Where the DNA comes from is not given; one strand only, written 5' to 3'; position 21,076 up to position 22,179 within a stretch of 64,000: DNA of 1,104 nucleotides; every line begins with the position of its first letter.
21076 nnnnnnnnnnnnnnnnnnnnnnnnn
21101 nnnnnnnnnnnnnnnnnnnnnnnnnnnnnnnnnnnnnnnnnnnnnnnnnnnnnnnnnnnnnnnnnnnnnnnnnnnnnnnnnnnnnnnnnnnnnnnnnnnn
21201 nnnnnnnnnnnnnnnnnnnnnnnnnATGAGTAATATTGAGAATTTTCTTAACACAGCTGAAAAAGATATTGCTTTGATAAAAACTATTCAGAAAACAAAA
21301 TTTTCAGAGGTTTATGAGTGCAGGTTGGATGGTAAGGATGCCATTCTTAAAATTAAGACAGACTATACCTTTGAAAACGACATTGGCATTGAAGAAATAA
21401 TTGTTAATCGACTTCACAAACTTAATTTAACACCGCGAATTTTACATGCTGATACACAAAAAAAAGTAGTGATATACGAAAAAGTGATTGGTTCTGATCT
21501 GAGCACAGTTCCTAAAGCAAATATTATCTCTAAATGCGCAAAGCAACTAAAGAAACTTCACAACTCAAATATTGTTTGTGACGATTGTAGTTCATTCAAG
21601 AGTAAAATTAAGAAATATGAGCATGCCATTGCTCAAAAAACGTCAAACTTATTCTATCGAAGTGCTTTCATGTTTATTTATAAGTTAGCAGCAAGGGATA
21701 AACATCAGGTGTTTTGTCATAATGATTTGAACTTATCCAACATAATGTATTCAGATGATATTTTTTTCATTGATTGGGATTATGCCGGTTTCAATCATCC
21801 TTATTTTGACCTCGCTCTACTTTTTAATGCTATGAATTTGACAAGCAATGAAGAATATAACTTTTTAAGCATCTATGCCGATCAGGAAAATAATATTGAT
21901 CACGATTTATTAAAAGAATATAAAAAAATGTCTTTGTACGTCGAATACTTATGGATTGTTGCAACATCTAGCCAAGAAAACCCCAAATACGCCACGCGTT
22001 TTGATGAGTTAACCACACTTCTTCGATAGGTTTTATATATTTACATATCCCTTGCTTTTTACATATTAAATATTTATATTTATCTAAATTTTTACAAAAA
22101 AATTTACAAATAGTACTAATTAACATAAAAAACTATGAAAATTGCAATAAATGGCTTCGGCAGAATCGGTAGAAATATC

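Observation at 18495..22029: TPP-riboswitch-controlled outer-to-inner-membrane thiamine salvage operon (TBDR, PnuC-family permease, ThiK-like kinase)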

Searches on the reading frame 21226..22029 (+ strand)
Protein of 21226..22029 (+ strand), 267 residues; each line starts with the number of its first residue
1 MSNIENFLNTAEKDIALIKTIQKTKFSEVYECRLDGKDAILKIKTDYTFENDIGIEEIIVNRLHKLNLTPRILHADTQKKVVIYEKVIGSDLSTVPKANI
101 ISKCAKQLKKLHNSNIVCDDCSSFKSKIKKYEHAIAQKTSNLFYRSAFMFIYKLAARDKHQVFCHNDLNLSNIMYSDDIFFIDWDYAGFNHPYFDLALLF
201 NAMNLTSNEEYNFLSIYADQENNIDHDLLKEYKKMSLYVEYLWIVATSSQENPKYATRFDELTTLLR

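Call 3: search_protein_families(library=pfam, proteins=[window:21226-22029:+], max_evalue=0.01)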
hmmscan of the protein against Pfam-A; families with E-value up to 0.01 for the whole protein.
window:21226-22029:+ (267 aa): 4 families
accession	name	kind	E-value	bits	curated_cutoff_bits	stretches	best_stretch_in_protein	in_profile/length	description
PF01636.29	APH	-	1.4e-16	61.4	23.2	1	29-222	13-230/239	Phosphotransferase enzyme family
PF01633.27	Choline_kinase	-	5.5e-12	46.1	29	1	59-224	47-229/300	Choline/ethanolamine kinase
PF02958.26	EcKL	-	8.5e-07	29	22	1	121-203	175-264/294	Ecdysteroid kinase-like family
PF05734.16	DUF832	-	0.0084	16.1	27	0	64-141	69-144/228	Herpesvirus protein of unknown function (DUF832)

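Call 4: search_protein_families(library=ncbifam, proteins=[window:21226-22029:+], max_evalue=0.01)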
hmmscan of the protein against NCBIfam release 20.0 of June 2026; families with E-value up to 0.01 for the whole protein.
window:21226-22029:+ (267 aa): 9 families
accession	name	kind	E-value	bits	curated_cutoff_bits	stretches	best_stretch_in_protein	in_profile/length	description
NF041256.1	GntI_guanitoxin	equivalog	3e-18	66.1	357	1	36-252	36-268/282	guanitoxin biosynthesis pre-guanitoxin N-oxide kinase GntI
TIGR02721.1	ycfN_thiK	equivalog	6.4e-12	45.1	299.45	1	56-233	41-218/256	thiamine kinase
NF033068.1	APH_3p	equivalog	5.1e-11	42.6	205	1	27-220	24-238/255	APH(3') family aminoglycoside O-phosphotransferase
TIGR03724.2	arch_bud32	equivalog_domain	1.3e-08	34.6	125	1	66-122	53-112/193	KEOPS complex kinase/ATPase Bud32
TIGR02172.1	Fb_sc_TIGR02172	paralog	6.1e-08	32.8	228.2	1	86-212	84-205/226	TIGR02172 family protein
TIGR02906.1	spore_CotS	subfamily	2.3e-07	30.1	172.7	1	155-203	182-231/314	CotS family spore coat protein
NF007174.0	PRK09605.1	equivalog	4.8e-06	25.3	447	1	59-124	389-456/535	bifunctional N(6)-L-threonylcarbamoyladenine synthase/serine/threonine protein kinase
NF011462.0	PRK14879.1-3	equivalog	0.0013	18.5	174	0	71-122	59-109/192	Kae1-associated kinase Bud32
TIGR02904.1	spore_ysxE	equivalog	0.0014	18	263.55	1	157-207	192-248/309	spore coat protein YsxE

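Call 9: find_homologous_proteins(query=window:21226-22029:+, max_evalue=0.001)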
Query window:21226-22029:+ (267 aa): 19 proteins with E <= 0.001 among 491 candidates.
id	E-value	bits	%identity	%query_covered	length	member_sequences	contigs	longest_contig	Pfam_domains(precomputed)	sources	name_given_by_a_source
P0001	2.8e-166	570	97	100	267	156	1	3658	PF01633.27,PF02958.27,PF01636.30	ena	-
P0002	6.5e-154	529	89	100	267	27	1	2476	PF01633.27,PF02958.27,PF01636.30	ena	-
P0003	2.8e-151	520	87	100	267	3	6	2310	PF01633.27,PF02958.27,PF01636.30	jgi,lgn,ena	-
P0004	6.0e-151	519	88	100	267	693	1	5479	PF01633.27,PF02958.27,PF01636.30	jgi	jgi:thiamine kinase-like enzyme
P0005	2.4e-147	507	87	100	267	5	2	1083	PF01633.27,PF02958.27,PF01636.30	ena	-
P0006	2.3e-144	498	83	100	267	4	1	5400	PF01633.27,PF02958.27,PF01636.30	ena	-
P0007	5.6e-138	477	81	100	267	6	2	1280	PF01633.27,PF02958.27,PF01636.30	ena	-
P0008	1.3e-135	469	81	100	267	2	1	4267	PF01633.27,PF02958.27,PF01636.30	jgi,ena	-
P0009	4.0e-135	467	81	100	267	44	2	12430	PF01633.27,PF02958.27,PF01636.30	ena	-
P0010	3.7e-117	409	73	100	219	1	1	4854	PF01633.27,PF02958.27,PF01636.30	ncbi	-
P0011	8.5e-63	231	46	96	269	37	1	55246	PF01633.27,PF02958.27,PF01636.30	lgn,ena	-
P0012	1.0e-62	230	45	97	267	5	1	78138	PF01633.27,PF02958.27,PF01636.30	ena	-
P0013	7.5e-62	227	45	97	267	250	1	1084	PF01633.27,PF02958.27,PF01636.30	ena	-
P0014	2.6e-59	219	44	96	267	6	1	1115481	PF01633.27,PF02958.27,PF01636.30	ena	-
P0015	2.2e-54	203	90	41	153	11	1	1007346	-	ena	-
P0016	6.8e-48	182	40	97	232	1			PF01633.27,PF02958.27,PF01636.30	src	-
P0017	1.6e-37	148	53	51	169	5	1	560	PF01633.27,PF02958.27,PF01636.30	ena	-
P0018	1.8e-9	56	28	71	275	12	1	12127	PF01633.27,PF01636.30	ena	-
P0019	2.5e-6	46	29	53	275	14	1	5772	PF01633.27,PF01636.30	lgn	-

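Call 10: search_solved_structures(query=window:21226-22026:+, max_evalue=1, show_alignments=2)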
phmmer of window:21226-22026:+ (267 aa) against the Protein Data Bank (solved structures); distinct sequences matched with E-value up to 1: 9.
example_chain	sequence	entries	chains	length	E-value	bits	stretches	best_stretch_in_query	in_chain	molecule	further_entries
4r77_B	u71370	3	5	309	5.7e-14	55.8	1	101-250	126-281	Choline kinase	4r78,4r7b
3dxq_A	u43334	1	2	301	1.6e-06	31.3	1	56-253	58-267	choline/ethanolamine kinase family protein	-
6fuc_A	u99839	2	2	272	0.0042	20.2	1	151-209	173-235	Aminoglycoside phosphotransferase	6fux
7s3l_A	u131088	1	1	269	0.0093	19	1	155-205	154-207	Aminoglycoside phosphotransferase family protein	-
3feg_A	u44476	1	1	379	0.15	15.1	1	160-201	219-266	Choline/ethanolamine kinase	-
2ig7_A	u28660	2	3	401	0.2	14.7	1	160-201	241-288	Choline/ethanolamine kinase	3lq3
8v3v_A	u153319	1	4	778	0.35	13.9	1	130-199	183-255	Acyl-Coenzyme A dehydrogenase family, member 11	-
1zp9_A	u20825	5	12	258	0.55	13.2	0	162-204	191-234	Rio1 kinase | Rio1 serine protein kinase | RIO-type serine/threonine-protein kinase Rio1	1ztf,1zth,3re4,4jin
12ez_A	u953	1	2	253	0.76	12.8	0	162-204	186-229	RIO-type serine/threonine-protein kinase Rio1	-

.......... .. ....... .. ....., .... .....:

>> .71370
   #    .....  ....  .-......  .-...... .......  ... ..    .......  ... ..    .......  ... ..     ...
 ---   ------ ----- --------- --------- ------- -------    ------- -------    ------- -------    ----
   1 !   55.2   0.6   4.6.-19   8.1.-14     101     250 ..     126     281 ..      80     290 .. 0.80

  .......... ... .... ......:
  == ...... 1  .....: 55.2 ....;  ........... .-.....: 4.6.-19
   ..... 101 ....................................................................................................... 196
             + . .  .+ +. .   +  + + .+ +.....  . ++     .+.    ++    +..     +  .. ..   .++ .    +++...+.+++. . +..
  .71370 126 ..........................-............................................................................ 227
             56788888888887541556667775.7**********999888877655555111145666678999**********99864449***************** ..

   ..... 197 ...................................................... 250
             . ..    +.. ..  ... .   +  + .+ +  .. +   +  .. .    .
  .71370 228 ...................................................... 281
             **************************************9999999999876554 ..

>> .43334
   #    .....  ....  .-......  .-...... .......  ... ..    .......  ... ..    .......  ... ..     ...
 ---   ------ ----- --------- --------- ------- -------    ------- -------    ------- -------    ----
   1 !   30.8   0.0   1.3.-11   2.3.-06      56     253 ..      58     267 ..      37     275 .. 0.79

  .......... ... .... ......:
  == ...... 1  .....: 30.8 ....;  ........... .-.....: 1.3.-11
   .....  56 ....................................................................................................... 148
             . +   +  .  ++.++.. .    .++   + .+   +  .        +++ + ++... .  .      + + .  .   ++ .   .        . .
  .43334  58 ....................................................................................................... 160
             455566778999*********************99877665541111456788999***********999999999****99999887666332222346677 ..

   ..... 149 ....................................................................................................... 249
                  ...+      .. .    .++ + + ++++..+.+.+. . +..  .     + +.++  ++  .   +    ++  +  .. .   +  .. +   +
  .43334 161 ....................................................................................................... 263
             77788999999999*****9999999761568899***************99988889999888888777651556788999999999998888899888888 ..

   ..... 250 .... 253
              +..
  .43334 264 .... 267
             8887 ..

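Call 14: find_related_loci(query=A1, collection=genome_contigs, flank=6000)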
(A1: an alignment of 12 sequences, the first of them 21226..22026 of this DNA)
Query A1 (267 aa) in genome_contigs; peptide patterns used: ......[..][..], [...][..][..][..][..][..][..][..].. (x = any residue, [..] = any of these).
94 stretches matched a pattern; 40 encode a relative of the query (tblastn E <= 1e-3); 40 distinct loci.
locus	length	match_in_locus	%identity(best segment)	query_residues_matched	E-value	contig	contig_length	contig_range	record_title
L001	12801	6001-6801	89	1-267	4e-162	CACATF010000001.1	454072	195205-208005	uncultured SAR86 cluster bacterium isolate AG-898-K03 genome assembly, contig: AG-898-K03_NODE_1, whole genome shotgun s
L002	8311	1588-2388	88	1-267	3e-150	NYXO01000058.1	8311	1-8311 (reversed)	MAG: Methanobacteriota archaeon isolate ARS96 11937, whole genome shotgun sequence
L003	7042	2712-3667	91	1-267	2e-103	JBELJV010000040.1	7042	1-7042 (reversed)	MAG: Gammaproteobacteria bacterium isolate REMEI136_ass_metaspades_bin.94 NODE_11271_length_7042_cov_230.156290, whole g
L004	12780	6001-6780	46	8-267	7e-71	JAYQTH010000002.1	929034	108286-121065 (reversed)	MAG: Gammaproteobacteria bacterium isolate SD3109_NP_metabat_bins_2.tsv.409 contig_16455_pilon, whole genome shotgun seq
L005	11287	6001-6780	46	8-267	3e-70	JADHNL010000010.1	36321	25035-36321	MAG: SAR86 cluster bacterium isolate BS301-5m-G67 BS301-5m-C1271, whole genome shotgun sequence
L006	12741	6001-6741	29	1-243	2e-30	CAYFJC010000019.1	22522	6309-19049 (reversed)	MAG TPA_asm: uncultured Gammaproteobacteria bacterium isolate ERP001736_co4_156 genome assembly, contig: NODE_960_length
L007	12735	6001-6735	30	19-260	2e-30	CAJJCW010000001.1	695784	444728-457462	MAG: SAR86 cluster bacterium SAR86B isolate FRAM18_bin313 genome assembly, contig: FRAM18_bin313-1, whole genome shotgun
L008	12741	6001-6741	29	1-243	2e-30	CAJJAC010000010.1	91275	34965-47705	MAG: SAR86 cluster bacterium SAR86B isolate FRAM18_bin308 genome assembly, contig: FRAM18_bin308-10, whole genome shotgu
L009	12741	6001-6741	28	1-243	2e-28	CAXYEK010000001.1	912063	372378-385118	MAG: uncultured SAR86 cluster bacterium isolate FRAM_RAS_F4_08_1718_2-MAG_1 genome assembly, contig: FRAM_RAS_F4_08_1718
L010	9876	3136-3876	26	1-243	2e-27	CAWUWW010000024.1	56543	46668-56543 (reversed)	MAG: uncultured SAR86 cluster bacterium isolate HER22_SIP_1000_bin_47 genome assembly, contig: HER22_SP_1000_bin_47-read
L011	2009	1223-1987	26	1-257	7e-27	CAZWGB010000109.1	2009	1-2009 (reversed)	MAG TPA_asm: uncultured Woeseiaceae bacterium isolate SRP260945_co1_111 genome assembly, contig: NODE_140469_length_2009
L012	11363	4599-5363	24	1-257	2e-25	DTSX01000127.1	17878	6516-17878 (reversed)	MAG TPA_asm: Gammaproteobacteria bacterium isolate UWMA-0062 NODE_910_length_17878_cov_83.387926, whole genome shotgun s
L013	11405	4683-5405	26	15-257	3e-25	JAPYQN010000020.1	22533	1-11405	MAG: Gammaproteobacteria bacterium isolate PW2.metabat2.74 PW2_2755_length_22533_cov_73.313551, whole genome shotgun seq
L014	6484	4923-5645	24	15-257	4e-24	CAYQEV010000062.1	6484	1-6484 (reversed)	MAG TPA_asm: uncultured Woeseia sp. isolate binchicken_co46_507 genome assembly, contig: NODE_24277_length_6484_cov_51.8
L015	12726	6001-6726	26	14-257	8e-23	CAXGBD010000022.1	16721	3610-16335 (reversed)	MAG TPA_asm: uncultured Gammaproteobacteria bacterium isolate ERR598981_concoct_43 genome assembly, contig: ERZ833884.67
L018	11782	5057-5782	26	14-257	1e-20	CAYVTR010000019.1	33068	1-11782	MAG TPA_asm: uncultured Woeseia sp. isolate SRP200020_co5_351 genome assembly, contig: NODE_1994_length_33068_cov_49.475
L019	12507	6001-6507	33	51-217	3e-18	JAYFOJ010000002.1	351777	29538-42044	MAG: Erysipelotrichaceae bacterium isolate 5L_41 c_5L_000000024839, whole genome shotgun sequence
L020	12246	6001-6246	43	162-243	3e-16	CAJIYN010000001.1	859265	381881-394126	MAG: uncultured SAR86 cluster bacterium isolate FRAM18_bin311 genome assembly, contig: FRAM18_bin311-1, whole genome sho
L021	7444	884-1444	30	60-243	5e-16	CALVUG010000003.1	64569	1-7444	MAG: uncultured Bacilli bacterium isolate BRZ_QL__bin68 genome assembly, contig: BRZ_QL__NODE_298_length_64569_cov_12.19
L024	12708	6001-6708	24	17-247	4e-14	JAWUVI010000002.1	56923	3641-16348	MAG: Cellvibrionaceae bacterium isolate HBSea_ice_MAG1136 BAT.1136_909192_flag=0_multi=18.9233_len=56923, whole genome s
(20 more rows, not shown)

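Call 42: search_protein_families(library=ncbifam, alignment_id=A3, max_evalue=0.001)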
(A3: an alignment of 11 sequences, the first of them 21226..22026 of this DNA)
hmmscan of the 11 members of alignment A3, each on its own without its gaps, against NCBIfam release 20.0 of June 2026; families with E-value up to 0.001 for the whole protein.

A. member 1, window:21226-22026:+ (267 aa): 7 families
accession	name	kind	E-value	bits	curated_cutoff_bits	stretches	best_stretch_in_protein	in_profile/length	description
NF041256.1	GntI_guanitoxin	equivalog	3e-18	66.1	357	1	36-252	36-268/282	guanitoxin biosynthesis pre-guanitoxin N-oxide kinase GntI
TIGR02721.1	ycfN_thiK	equivalog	6.4e-12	45.1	299.45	1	56-233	41-218/256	thiamine kinase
NF033068.1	APH_3p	equivalog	5.1e-11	42.6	205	1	27-220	24-238/255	APH(3') family aminoglycoside O-phosphotransferase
TIGR03724.2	arch_bud32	equivalog_domain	1.3e-08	34.6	125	1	66-122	53-112/193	KEOPS complex kinase/ATPase Bud32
TIGR02172.1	Fb_sc_TIGR02172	paralog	6.1e-08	32.8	228.2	1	86-212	84-205/226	TIGR02172 family protein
TIGR02906.1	spore_CotS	subfamily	2.3e-07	30.1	172.7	1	155-203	182-231/314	CotS family spore coat protein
NF007174.0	PRK09605.1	equivalog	4.8e-06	25.3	447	0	59-124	389-456/535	bifunctional N(6)-L-threonylcarbamoyladenine synthase/serine/threonine protein kinase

B. families by the number of members that match (of 11 scanned): 16 families
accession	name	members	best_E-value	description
NF041256.1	GntI_guanitoxin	11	2.1e-28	guanitoxin biosynthesis pre-guanitoxin N-oxide kinase GntI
TIGR02721.1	ycfN_thiK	11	3.9e-23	thiamine kinase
TIGR03724.2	arch_bud32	8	1.3e-08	KEOPS complex kinase/ATPase Bud32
NF033068.1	APH_3p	4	5.1e-11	APH(3') family aminoglycoside O-phosphotransferase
TIGR02906.1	spore_CotS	3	2.8e-09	CotS family spore coat protein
NF003558.0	PRK05231.1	3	2.6e-05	homoserine kinase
NF011463.0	PRK14879.1-4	3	6.3e-05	Kae1-associated kinase Bud32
NF038156.1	lant_syn_V_LxmK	3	0.00011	class V lanthionine synthetase subunit LxmK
TIGR02172.1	Fb_sc_TIGR02172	2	4.4e-09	TIGR02172 family protein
NF007174.0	PRK09605.1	2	4.8e-06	bifunctional N(6)-L-threonylcarbamoyladenine synthase/serine/threonine protein kinase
NF011460.0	PRK14879.1-1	2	6.9e-05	Kae1-associated kinase Bud32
NF046102.1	CellCycRegCcrZ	1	1.1e-05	cell cycle regulator CcrZ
NF000052.4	APH_9_Ia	1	1.8e-05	aminoglycoside O-phosphotransferase APH(9)-Ia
TIGR02904.1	spore_ysxE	1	0.00017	spore coat protein YsxE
NF008738.0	PRK11768.1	1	0.00033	serine/threonine protein kinase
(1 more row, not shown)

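Call 43: search_solved_structures(query=A3, max_evalue=0.01, show_alignments=1)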
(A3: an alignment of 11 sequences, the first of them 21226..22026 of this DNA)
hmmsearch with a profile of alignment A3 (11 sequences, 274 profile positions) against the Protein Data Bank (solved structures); distinct sequences matched with E-value up to 0.01: 38.
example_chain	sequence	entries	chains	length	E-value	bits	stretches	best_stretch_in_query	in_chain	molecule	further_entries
4r77_B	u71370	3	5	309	2.8e-23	86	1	27-253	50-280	Choline kinase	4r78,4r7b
3dxq_A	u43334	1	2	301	2.3e-17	66.6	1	51-252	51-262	choline/ethanolamine kinase family protein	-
3fi8_A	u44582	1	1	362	3.4e-11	46.3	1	57-206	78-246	Choline kinase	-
3mes_A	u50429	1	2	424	3.5e-11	46.3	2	149-204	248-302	Choline kinase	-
6yxs_A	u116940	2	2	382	4.9e-11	45.8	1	57-206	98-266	Choline kinase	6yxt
3c5i_A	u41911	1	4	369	6.7e-11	45.4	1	54-244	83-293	Choline kinase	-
3i0o_A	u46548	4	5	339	4.4e-08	36.1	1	142-200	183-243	Spectinomycin phosphotransferase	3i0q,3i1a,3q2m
3feg_A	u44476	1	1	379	2.8e-06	30.2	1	87-202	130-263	Choline/ethanolamine kinase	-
2ig7_A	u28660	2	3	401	3.2e-06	30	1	87-202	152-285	Choline/ethanolamine kinase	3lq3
7s3l_A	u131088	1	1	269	3.5e-06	29.9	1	88-224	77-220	Aminoglycoside phosphotransferase family protein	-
5afv_A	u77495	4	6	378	4e-06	29.7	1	87-201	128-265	CHOLINE KINASE ALPHA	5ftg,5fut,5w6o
3zm9_A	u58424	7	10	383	4.1e-06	29.7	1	87-202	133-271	CHOLINE KINASE ALPHA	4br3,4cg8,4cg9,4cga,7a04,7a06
7nb1_AAA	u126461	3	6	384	4.1e-06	29.7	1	87-202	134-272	Choline kinase alpha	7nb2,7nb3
2cko_A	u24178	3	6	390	4.5e-06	29.5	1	87-202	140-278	CHOLINE KINASE ALPHA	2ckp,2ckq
3f2r_A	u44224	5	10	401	4.8e-06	29.4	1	87-202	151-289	Choline kinase alpha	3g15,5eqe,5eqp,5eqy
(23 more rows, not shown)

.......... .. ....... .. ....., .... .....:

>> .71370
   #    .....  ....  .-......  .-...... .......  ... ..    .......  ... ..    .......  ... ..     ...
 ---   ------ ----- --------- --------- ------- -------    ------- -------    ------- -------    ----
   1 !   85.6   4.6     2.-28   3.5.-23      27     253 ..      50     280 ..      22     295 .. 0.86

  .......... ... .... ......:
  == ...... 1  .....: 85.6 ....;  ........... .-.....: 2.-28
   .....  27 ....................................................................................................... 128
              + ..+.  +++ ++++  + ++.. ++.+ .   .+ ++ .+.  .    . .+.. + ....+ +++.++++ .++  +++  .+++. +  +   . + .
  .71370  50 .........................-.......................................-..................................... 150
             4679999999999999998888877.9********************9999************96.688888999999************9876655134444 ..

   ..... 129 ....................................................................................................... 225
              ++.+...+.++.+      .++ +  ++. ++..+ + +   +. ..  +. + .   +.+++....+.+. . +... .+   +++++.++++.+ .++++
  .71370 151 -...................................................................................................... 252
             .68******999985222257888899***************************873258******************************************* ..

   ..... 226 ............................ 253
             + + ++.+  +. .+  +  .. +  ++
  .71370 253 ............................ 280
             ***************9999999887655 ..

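Call 45: predict_structure(alignment_id=A1)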
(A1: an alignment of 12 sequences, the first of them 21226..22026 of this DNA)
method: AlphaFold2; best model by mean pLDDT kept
length: 267 residues; sequences in the alignment: 12
mean_pLDDT: 80.7   pTM: 0.81
mean pLDDT of the five models: 80.7, 80.7, 77.5, 76.7, 62.7
residues with pLDDT >= 90: 50; 70-90: 176; 50-70: 32; < 50: 9
segments of 3 or more residues with pLDDT < 50: 170-177
pLDDT, mean of each block of 10 residues (from residue 1): 81 87 75 90 78 85 84 89 78 68 85 78 81 80 89 87 69 48 70 88 86 86 82 91 80 80 88
secondary structure, 60 per line:
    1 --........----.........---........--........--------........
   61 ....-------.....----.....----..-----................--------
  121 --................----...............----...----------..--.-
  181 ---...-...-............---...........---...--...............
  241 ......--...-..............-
elements in order: H3-10 E15-23 E27-34 E37-44 H53-64 E72-76 E81-85 H97-112 H124-138 H143-157 E162-164 E188-190 H192-203 H207-217 H226-246 H253-266
